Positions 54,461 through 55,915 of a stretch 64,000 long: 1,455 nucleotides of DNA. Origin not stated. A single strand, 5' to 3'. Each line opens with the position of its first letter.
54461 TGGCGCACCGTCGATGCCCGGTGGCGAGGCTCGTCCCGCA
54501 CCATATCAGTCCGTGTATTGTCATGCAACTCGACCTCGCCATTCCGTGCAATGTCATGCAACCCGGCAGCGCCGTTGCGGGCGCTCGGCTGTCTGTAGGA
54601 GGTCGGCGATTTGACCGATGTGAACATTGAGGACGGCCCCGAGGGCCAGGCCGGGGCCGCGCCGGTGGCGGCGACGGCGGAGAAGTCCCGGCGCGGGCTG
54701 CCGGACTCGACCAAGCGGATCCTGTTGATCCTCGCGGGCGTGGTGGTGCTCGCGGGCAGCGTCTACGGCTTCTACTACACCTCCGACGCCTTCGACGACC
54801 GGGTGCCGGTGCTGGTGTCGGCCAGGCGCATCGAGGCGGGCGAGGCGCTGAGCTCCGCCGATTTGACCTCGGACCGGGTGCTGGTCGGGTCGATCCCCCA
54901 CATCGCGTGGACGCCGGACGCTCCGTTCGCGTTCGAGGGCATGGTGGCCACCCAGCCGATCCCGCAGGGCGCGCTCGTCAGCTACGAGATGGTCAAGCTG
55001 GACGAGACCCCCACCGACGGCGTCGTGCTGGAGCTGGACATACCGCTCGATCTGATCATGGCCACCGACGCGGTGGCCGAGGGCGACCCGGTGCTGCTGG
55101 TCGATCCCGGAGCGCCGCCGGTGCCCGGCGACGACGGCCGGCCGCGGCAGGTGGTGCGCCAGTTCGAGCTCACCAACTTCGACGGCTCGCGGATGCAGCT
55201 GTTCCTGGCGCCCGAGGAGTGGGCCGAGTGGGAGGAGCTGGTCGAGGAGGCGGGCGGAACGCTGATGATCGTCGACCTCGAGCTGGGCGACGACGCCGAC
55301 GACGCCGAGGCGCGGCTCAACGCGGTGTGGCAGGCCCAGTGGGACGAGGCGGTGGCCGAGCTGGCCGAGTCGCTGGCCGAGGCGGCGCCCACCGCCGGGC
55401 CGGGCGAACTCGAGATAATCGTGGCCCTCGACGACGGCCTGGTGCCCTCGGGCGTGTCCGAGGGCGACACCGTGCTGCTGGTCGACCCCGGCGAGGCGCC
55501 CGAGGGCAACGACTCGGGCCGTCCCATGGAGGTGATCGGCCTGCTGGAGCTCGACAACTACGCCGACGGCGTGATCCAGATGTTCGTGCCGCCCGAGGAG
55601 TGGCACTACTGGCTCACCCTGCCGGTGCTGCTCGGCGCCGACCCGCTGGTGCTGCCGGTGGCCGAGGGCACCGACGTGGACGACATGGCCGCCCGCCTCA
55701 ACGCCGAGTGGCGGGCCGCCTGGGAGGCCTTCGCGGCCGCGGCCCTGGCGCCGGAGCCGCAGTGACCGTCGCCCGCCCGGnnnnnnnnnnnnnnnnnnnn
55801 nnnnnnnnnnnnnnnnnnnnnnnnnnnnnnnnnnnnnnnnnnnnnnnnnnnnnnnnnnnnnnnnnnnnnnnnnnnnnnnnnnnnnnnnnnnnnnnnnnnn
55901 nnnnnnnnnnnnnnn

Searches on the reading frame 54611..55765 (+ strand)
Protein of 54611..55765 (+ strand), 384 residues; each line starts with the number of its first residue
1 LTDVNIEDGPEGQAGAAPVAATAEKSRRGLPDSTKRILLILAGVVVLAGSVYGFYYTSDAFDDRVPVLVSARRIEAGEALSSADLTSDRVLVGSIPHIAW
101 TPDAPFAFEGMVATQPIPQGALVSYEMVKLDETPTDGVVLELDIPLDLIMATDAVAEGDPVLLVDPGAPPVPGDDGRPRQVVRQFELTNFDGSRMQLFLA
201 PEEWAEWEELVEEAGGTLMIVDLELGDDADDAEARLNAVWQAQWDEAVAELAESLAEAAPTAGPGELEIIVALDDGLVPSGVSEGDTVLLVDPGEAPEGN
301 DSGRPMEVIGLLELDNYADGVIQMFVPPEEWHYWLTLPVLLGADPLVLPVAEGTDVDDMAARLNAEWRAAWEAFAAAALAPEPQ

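Call 11: search_protein_families(library=pfam, proteins=[window:54611-55762:+], max_evalue=0.01)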
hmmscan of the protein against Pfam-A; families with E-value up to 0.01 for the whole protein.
window:54611-55762:+ (384 aa): 2 families
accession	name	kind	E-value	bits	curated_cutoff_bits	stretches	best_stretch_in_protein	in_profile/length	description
PF08666.17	SAF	-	2.1e-08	35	21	1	66-129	2-63/63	SAF domain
PF13144.11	ChapFlgA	-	0.00055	20.4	23.8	1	66-129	2-61/122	Chaperone for flagella basal body P-ring formation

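Call 13: find_encoding_contigs(protein=window:54611-55765:+, flank=5000, max_places=10)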
Protein window:54611-55765:+ (384 aa): 1 contig read that carries it; 1 place shown.
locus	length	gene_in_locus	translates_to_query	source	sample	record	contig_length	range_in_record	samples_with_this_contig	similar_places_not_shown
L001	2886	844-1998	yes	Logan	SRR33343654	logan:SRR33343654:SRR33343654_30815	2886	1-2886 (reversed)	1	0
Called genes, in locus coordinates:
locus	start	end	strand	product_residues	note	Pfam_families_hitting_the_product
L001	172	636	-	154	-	-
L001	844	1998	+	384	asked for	PF08666:SAF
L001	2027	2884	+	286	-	?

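Call 14: find_related_loci(query=window:54611-55762:+, collection=genome_contigs, flank=10000)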
Query window:54611-55762:+ (384 aa) in genome_contigs; peptide patterns used: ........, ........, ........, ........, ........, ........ (x = any residue, [..] = any of these).
47 stretches matched a pattern; 4 encode a relative of the query (tblastn E <= 1e-3); 4 distinct loci.
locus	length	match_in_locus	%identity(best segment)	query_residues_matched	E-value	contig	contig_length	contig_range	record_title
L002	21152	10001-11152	98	1-384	0e+0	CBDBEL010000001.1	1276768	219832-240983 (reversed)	MAG: Candidatus Aldehydirespirator sp. isolate 42010ebb-ea2b-4a2b-9d13-79554d05c50f genome assembly, contig: contig_1, w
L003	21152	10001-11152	95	1-384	0e+0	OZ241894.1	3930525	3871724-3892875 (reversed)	MAG: Candidatus Aldehydirespirator sp. isolate 59d5e5b9-c534-4d11-b37b-78d6acc4b690 genome assembly, chromosome: 1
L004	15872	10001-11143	76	1-383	2e-171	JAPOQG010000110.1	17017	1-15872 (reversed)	MAG: Acidimicrobiaceae bacterium isolate APA_bin_7 c_000000026554, whole genome shotgun sequence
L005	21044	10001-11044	64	30-379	2e-132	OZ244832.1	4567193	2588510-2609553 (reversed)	MAG: Candidatus Aldehydirespirator sp. isolate 45bd059b-89eb-4db7-924e-096435c6defb genome assembly, chromosome: 1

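Call 45: find_homologous_proteins(query=window:54611-55762:+, max_evalue=1e-30)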
Query window:54611-55762:+ (384 aa): 170 proteins with E <= 1e-30 among 8000 candidates; the best 120 are listed.
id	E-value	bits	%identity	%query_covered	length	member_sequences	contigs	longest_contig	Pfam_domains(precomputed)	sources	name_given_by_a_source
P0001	4.5e-242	821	98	100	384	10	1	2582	PF08666.18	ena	-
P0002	7.9e-234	794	96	100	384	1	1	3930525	PF08666.18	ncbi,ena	-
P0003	1.0e-215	734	88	96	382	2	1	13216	PF08666.18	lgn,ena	-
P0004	9.3e-183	626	76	100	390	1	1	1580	PF08666.18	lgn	-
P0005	1.2e-182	625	77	100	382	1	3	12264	PF08666.18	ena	-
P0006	1.1e-181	622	76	100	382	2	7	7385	PF08666.18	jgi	-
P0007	7.6e-163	560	78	87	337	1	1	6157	PF08666.18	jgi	-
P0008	3.5e-155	535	65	96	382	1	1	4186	PF08666.18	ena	-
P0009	4.2e-146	505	64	98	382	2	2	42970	PF08666.18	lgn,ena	-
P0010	2.6e-144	499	66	96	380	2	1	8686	-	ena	-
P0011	1.7e-143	496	64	93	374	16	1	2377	PF08666.18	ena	-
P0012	1.8e-143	496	64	96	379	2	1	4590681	PF08666.18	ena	-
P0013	1.7e-140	487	65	89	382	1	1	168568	PF08666.18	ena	-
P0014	1.2e-139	484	62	88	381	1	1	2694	PF08666.18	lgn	-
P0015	1.2e-139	484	62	98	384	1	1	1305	-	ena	-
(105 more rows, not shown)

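Call 46: find_encoding_contigs(protein=P0003, flank=5000, max_places=5)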
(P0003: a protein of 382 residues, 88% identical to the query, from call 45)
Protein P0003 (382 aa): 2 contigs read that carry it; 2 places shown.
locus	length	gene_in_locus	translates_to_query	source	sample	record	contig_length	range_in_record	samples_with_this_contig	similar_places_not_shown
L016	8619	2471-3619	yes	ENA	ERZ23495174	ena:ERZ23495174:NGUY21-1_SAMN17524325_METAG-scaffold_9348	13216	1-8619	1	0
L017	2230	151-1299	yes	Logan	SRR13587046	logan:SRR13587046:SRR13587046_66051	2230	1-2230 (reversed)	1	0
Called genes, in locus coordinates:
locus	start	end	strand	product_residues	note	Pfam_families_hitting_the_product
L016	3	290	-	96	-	?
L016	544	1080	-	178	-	PF01442:Apolipoprotein, PF28217:FAM81B (weak)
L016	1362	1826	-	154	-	-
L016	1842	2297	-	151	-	-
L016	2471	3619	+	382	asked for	PF08666:SAF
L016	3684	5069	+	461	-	-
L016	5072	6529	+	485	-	PF00437:T2SSE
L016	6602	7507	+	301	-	PF00482:T2SSF (weak)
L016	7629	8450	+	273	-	-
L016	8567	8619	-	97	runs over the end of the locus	-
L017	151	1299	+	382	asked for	PF08666:SAF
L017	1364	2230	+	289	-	?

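Call 47: find_encoding_contigs(protein=P0005, flank=5000, max_places=5)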
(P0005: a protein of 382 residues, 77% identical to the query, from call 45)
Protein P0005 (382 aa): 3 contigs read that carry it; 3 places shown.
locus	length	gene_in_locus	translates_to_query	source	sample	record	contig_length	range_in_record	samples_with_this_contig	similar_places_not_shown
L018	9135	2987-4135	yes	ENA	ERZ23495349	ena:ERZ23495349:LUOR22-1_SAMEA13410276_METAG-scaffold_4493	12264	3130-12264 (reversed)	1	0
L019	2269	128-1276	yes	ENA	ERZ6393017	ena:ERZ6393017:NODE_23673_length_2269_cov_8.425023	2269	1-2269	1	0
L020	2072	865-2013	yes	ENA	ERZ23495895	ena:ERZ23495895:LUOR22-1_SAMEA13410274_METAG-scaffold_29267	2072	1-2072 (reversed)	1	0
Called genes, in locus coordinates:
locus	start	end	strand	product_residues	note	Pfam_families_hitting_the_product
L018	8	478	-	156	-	-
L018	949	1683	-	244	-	-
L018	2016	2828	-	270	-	-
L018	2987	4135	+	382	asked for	PF08666:SAF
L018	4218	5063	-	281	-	-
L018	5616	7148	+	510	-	PF00437:T2SSE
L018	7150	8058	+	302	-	PF00482:T2SSF (weak)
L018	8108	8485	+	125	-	-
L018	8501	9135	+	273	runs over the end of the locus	-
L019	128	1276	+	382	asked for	PF08666:SAF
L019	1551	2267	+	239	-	?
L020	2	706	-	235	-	?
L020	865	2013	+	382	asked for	PF08666:SAF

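Call 48: find_encoding_contigs(protein=P0013, flank=5000, max_places=3)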
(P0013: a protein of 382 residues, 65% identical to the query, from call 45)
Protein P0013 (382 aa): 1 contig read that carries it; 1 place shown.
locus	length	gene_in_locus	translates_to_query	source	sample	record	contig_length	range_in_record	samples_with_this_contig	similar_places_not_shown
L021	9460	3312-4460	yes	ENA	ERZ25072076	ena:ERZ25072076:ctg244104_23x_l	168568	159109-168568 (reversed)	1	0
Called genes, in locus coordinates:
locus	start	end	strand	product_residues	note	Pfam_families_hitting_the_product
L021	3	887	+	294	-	?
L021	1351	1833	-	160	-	PF01478:Peptidase_A24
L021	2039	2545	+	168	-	-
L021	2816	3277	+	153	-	PF14029:DUF4244 (faint)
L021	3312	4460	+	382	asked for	PF08666:SAF (faint)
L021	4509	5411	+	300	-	-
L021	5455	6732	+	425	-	PF00437:T2SSE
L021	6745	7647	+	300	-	PF00482:T2SSF (weak)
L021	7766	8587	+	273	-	-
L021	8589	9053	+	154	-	-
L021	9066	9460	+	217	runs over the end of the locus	-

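Call 72: search_protein_families(library=ncbifam, proteins=[window:54611-55762:+], max_evalue=0.01)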
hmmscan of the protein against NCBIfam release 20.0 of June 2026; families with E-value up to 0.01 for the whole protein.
window:54611-55762:+ (384 aa): 2 families
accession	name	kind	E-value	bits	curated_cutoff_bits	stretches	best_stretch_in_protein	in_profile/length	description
TIGR03170.1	flgA_cterm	equivalog_domain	1.3e-05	25.1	54.65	1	63-129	11-75/137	flagellar basal body P-ring formation chaperone FlgA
TIGR03177.1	pilus_cpaB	equivalog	1.3e-05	24.6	71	1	63-129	35-99/262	Flp pilus assembly protein CpaB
